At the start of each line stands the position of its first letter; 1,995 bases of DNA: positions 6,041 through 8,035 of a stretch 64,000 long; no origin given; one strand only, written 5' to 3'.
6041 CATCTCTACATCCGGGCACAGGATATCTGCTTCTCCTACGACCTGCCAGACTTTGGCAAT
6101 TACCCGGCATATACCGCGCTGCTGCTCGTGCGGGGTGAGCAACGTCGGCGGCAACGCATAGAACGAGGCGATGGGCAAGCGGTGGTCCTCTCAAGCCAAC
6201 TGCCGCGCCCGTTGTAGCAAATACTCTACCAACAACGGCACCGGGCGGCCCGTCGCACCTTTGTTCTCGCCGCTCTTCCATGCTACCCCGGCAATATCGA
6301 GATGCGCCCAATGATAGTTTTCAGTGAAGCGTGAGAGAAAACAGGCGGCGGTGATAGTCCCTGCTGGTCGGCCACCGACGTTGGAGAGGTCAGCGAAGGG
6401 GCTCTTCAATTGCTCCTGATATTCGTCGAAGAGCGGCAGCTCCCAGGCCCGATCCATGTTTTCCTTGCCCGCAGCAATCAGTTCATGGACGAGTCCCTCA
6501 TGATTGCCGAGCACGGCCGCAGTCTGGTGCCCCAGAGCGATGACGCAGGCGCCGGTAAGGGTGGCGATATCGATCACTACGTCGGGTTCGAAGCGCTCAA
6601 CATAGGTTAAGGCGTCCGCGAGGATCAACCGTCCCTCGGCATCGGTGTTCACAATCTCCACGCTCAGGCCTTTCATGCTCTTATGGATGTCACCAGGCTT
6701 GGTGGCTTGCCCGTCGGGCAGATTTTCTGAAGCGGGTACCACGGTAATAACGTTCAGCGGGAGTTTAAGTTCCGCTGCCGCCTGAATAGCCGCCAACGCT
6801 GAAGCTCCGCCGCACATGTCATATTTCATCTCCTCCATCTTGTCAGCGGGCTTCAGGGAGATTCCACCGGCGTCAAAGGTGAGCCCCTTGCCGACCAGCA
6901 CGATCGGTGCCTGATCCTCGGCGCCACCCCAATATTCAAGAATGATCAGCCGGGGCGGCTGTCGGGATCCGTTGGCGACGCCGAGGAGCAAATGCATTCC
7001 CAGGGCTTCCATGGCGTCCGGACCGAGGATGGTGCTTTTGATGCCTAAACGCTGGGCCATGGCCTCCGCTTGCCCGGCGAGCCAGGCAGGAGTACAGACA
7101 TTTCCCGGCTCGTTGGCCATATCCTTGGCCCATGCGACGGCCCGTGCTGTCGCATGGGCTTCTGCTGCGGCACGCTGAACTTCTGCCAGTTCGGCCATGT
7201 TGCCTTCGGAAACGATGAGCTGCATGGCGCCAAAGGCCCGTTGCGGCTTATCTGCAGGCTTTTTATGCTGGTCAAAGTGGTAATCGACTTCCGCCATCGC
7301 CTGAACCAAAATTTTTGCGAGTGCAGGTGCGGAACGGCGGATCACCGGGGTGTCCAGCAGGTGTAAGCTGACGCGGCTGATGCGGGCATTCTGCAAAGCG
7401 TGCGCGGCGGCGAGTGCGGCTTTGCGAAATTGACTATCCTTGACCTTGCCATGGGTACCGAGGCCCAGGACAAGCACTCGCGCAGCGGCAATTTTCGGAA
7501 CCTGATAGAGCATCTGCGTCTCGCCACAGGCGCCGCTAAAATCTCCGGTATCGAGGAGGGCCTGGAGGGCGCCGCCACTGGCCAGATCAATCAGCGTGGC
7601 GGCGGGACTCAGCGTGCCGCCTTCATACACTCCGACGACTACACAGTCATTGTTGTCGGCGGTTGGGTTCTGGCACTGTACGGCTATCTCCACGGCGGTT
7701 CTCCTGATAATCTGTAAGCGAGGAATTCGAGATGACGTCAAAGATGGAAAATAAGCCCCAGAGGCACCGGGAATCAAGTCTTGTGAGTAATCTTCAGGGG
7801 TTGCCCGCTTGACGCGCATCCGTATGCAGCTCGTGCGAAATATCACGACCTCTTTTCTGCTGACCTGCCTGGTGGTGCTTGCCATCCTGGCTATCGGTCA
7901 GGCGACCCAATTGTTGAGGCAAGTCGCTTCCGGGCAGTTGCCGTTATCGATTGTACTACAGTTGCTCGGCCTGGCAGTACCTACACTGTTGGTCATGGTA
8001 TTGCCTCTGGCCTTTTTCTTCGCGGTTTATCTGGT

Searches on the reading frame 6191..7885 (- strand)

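Call 5: search_protein_families(library=pfam, proteins=[window:6191-7885:-], max_evalue=1)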
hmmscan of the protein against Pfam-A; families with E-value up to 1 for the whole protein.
window:6191-7885:- (564 aa): 2 families
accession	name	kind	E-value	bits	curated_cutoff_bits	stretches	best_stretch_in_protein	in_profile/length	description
PF00883.26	Peptidase_M17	-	1.1e-121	406.4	25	1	252-553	2-310/310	Cytosol aminopeptidase family, catalytic domain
PF02789.23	Peptidase_M17_N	-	8.3e-25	87.6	23.4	1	83-209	1-127/129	Cytosol aminopeptidase family, N-terminal domain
